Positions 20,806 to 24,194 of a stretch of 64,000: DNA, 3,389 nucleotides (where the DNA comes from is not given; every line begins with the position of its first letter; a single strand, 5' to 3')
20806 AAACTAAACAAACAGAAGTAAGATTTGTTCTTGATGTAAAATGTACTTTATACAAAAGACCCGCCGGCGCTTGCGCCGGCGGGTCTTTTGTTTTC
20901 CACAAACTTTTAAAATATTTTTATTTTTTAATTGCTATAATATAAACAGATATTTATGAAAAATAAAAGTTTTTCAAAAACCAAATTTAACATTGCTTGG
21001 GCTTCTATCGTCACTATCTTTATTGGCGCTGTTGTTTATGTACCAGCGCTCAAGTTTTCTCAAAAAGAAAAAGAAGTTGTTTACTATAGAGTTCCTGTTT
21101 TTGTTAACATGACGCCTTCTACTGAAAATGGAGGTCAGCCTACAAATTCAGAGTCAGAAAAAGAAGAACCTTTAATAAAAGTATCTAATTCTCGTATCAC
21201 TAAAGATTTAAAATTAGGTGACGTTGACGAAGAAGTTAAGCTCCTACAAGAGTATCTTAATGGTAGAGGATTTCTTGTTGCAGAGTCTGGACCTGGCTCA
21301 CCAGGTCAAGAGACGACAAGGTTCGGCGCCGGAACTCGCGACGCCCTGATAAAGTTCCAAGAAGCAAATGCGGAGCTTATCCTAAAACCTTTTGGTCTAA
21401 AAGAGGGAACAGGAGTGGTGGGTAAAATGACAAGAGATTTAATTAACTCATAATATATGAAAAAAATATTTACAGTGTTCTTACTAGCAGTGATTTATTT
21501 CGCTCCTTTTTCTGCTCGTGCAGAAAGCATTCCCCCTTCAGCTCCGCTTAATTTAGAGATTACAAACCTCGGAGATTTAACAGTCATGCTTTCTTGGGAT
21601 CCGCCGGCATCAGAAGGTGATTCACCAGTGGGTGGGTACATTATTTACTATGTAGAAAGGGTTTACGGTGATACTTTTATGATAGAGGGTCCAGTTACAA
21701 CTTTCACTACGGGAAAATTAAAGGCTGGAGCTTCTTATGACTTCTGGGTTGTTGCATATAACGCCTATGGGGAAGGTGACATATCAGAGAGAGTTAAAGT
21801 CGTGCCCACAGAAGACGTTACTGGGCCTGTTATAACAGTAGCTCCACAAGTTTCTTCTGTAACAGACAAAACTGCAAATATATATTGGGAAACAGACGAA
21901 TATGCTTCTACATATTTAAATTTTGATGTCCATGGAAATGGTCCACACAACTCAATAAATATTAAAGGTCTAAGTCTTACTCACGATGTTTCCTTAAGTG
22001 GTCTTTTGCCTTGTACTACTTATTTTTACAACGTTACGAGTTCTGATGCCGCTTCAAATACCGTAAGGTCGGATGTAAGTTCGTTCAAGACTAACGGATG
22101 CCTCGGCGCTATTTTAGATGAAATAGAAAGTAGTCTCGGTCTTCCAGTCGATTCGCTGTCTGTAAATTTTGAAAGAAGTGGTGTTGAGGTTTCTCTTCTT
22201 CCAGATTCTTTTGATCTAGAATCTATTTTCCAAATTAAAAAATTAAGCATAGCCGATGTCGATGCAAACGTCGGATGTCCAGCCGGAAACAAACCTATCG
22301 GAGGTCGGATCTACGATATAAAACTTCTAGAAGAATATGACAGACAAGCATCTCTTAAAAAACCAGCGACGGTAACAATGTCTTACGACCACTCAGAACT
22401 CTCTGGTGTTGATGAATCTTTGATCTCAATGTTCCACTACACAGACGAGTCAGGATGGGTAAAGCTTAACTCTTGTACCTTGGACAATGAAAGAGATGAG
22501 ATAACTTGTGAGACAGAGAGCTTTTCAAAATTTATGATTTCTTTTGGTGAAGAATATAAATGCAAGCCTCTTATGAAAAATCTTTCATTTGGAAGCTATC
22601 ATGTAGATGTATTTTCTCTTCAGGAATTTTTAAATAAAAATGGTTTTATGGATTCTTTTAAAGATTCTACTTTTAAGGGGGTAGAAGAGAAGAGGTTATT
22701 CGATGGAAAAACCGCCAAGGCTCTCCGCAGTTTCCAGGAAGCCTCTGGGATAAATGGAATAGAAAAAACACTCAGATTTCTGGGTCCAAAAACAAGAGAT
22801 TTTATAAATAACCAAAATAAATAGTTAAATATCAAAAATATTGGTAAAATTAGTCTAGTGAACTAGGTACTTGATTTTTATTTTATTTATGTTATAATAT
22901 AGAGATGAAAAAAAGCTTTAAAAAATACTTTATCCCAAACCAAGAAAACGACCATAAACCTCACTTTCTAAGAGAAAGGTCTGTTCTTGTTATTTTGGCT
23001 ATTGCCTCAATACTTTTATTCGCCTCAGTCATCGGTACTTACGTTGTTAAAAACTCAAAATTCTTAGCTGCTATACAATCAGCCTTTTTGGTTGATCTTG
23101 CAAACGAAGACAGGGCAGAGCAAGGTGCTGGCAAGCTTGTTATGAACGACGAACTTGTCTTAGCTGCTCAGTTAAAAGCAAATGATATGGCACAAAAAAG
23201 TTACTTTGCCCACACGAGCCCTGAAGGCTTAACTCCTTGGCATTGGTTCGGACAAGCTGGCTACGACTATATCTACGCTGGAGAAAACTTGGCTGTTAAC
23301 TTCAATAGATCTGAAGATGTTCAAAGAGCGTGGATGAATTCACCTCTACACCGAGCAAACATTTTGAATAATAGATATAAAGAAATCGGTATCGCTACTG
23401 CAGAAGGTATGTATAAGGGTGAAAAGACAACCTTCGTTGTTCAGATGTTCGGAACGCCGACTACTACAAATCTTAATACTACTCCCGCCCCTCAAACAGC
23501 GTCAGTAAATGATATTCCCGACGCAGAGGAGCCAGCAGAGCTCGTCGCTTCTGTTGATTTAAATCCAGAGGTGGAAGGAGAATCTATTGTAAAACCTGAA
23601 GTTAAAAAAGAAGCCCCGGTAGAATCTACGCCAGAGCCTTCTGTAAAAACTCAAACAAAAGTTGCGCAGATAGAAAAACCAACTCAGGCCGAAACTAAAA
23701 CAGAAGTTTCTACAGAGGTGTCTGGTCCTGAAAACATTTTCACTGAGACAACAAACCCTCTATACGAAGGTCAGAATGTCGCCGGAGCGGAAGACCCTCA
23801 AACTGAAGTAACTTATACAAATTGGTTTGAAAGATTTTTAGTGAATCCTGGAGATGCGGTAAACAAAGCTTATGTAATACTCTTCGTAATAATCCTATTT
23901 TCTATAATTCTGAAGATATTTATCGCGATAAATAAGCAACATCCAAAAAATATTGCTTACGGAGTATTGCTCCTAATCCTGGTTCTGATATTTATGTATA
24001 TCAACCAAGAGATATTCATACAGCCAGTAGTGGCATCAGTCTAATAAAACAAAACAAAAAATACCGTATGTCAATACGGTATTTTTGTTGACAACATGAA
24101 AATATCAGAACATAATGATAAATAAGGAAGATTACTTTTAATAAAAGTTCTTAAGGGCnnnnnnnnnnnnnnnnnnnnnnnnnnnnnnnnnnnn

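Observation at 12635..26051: Tandem locus of seven secreted surface proteins sharing a C-terminal peptidoglycan-binding-like anchor and a Ser-rich SSSSGSR pre-anchor motif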

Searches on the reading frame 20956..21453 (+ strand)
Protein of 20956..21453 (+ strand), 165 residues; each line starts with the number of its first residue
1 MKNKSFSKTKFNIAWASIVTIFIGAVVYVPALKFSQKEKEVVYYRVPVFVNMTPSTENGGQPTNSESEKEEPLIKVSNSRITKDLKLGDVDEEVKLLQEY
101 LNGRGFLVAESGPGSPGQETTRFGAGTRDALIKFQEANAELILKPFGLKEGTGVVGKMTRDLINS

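Call 4: search_protein_families(library=pfam, proteins=[window:20956-21453:+], max_evalue=0.1)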
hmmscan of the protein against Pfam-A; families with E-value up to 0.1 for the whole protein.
window:20956-21453:+ (165 aa): 1 family
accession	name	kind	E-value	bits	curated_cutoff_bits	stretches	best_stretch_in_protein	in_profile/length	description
PF01471.23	PG_binding_1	-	2.9e-09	37.4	23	1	91-138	2-41/57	Putative peptidoglycan binding domain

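Call 14: search_protein_families(library=ncbifam, proteins=[window:20956-21453:+], max_evalue=1)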
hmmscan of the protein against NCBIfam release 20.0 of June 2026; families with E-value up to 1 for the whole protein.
window:20956-21453:+ (165 aa): 0 families

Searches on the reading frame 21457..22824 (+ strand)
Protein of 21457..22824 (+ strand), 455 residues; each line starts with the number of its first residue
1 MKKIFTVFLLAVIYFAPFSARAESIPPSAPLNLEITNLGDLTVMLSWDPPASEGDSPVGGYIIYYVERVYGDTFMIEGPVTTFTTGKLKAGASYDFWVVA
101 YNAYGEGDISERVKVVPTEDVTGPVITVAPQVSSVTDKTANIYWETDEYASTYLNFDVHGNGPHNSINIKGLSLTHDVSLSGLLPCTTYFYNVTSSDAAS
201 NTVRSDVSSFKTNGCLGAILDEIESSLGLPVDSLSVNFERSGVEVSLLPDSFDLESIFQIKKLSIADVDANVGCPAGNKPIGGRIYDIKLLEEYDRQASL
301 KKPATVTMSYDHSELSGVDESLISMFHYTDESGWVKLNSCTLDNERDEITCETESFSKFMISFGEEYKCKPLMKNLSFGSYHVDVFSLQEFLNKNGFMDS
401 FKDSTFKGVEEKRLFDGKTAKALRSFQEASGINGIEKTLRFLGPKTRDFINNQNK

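Call 4: search_protein_families(library=pfam, proteins=[window:21457-22824:+], max_evalue=0.1)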
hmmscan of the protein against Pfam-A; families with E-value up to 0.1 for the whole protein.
window:21457-22824:+ (455 aa): 3 families
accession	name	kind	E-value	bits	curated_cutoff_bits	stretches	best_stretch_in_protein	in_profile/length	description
PF00041.27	fn3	-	2.4e-19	69.7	25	2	28-115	1-83/84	Fibronectin type III domain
PF16656.11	Pur_ac_phosph_N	-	6e-08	33.6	30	1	122-212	26-93/93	Purple acid Phosphatase, N-terminal domain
PF01471.23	PG_binding_1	-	0.0018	18.9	23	1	384-433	4-44/57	Putative peptidoglycan binding domain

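Call 14: search_protein_families(library=ncbifam, proteins=[window:21457-22824:+], max_evalue=1)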
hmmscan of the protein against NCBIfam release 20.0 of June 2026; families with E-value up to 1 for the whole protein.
window:21457-22824:+ (455 aa): 2 families
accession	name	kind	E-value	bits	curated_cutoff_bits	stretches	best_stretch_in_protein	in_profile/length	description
TIGR03000.1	plancto_dom_1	domain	0.034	14.1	43.1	1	71-106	19-55/75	TIGR03000 domain-containing protein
TIGR02869.1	spore_SleB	equivalog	0.15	12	236.5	1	375-435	6-59/201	spore cortex-lytic enzyme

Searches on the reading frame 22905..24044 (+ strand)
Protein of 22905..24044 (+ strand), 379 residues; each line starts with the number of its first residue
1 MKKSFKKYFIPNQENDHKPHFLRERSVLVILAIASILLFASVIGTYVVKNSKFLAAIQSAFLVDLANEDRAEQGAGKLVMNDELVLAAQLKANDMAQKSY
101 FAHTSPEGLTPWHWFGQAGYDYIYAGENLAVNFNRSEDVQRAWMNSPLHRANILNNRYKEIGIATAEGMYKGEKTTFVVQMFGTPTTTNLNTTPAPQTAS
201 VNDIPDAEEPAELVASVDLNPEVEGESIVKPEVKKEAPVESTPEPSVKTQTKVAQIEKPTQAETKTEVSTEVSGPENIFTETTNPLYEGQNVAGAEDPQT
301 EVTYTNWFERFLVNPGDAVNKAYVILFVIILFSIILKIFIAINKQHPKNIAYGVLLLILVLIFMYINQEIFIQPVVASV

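Call 4: search_protein_families(library=pfam, proteins=[window:22905-24044:+], max_evalue=0.1)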
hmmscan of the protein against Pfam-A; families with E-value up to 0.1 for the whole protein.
window:22905-24044:+ (379 aa): 3 families
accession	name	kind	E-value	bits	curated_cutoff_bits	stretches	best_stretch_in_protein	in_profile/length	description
PF00188.32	CAP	-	2.2e-17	64.4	21.1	1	64-182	2-117/117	Cysteine-rich secretory protein family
PF13273.12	DUF4064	-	0.00012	22.6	32.1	1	307-361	44-97/102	Protein of unknown function (DUF4064)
PF14264.12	Glucos_trans_II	-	0.0015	18.2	30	1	300-364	217-287/317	Glucosyl transferase GtrII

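Call 14: search_protein_families(library=ncbifam, proteins=[window:22905-24044:+], max_evalue=1)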
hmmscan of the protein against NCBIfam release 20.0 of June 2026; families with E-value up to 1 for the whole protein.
window:22905-24044:+ (379 aa): 2 families
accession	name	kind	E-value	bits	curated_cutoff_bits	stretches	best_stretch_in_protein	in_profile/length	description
TIGR02909.1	spore_YkwD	subfamily_domain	1.1e-31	109.4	171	1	62-182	8-125/127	uncharacterized protein, YkwD family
NF052539.1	DivAsocLipDalA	equivalog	3.1e-13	49.9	200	1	55-165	45-154/169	divisome-associated lipoprotein DalA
